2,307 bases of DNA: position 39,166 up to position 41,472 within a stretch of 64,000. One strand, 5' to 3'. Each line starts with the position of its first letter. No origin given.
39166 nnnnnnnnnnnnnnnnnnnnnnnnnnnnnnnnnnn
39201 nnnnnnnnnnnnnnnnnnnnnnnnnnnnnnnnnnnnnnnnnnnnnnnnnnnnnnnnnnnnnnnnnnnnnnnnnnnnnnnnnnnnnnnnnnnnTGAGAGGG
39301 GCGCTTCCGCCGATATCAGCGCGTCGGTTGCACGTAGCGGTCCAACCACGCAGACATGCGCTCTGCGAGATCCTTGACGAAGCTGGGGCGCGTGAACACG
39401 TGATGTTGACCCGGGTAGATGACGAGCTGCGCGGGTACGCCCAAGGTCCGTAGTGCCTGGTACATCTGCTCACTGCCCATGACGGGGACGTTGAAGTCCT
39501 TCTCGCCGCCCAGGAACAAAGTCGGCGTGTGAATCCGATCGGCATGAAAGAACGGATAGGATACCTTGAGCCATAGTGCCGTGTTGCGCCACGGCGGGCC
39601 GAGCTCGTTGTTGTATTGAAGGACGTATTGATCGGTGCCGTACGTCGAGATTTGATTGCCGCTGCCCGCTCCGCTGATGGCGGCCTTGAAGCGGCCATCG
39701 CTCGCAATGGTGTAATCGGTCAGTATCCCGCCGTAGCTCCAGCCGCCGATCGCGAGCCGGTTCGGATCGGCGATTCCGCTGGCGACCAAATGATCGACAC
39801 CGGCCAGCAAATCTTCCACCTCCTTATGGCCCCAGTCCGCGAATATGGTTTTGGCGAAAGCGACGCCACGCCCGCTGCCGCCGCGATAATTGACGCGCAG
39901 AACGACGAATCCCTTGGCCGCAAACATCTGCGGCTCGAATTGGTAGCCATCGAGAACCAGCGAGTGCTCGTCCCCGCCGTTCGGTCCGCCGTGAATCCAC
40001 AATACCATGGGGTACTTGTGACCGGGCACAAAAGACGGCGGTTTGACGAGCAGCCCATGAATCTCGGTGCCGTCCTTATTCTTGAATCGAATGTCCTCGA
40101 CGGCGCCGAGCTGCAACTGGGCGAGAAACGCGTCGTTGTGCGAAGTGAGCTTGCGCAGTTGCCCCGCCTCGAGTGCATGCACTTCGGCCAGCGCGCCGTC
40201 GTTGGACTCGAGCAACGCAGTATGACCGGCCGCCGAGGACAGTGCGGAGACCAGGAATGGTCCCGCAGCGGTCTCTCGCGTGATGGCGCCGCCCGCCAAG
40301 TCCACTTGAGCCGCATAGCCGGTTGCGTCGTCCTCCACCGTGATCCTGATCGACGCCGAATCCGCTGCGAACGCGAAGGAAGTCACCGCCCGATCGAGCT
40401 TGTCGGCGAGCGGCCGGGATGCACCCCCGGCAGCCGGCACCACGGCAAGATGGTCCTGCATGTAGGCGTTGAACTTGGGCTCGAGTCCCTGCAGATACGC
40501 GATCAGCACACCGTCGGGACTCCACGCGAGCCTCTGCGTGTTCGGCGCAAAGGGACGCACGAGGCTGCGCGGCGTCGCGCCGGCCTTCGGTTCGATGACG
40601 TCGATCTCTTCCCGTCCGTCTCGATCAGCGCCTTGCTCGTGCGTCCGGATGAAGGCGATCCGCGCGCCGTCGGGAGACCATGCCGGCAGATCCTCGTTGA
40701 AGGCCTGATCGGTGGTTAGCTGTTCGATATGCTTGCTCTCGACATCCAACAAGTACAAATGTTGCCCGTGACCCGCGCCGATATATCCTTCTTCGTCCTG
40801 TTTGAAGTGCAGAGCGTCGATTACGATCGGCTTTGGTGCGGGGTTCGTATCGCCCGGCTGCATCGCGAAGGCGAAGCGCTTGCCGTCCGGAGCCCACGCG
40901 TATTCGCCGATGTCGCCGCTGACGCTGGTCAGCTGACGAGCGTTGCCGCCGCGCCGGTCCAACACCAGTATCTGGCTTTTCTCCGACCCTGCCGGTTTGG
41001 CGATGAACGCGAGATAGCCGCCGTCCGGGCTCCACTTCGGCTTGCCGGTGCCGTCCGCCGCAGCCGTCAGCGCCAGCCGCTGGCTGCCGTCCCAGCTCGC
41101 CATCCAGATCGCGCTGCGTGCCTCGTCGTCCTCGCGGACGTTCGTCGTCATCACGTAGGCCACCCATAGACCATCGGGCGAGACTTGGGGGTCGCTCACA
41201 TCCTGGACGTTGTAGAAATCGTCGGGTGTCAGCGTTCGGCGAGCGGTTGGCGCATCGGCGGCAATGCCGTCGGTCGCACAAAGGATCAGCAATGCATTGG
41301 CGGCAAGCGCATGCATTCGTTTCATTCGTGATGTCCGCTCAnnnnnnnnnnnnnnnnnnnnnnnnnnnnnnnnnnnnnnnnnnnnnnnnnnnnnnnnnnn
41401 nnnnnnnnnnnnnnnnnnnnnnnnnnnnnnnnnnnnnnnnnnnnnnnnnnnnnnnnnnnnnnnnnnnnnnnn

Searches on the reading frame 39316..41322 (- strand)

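Call 55: search_protein_families(library=pfam, proteins=[window:39316-41322:-], max_evalue=0.000001)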
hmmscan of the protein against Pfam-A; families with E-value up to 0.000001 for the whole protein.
window:39316-41322:- (668 aa): 6 families
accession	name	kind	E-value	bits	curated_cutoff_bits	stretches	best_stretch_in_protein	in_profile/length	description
PF00326.27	Peptidase_S9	-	1e-44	153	22.6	1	461-665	4-211/213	Prolyl oligopeptidase family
PF07676.18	PD40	-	3.3e-18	65.6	20.9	0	203-231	5-33/38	WD40-like Beta Propeller Repeat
PF01738.24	DLH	-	7.7e-11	42.4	21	1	467-647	37-192/217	Dienelactone hydrolase family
PF02129.25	Peptidase_S15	-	3.6e-09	37.1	23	0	581-640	206-260/262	X-Pro dipeptidyl-peptidase (S15 family)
PF00930.27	DPPIV_N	-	6.5e-09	35.4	22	0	187-228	23-63/354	Dipeptidyl peptidase IV (DPP IV) N-terminal region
PF25174.1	Beta-prop_THOC3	-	4.1e-07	29.7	305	0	95-157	94-151/272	THOC3 beta-propeller domain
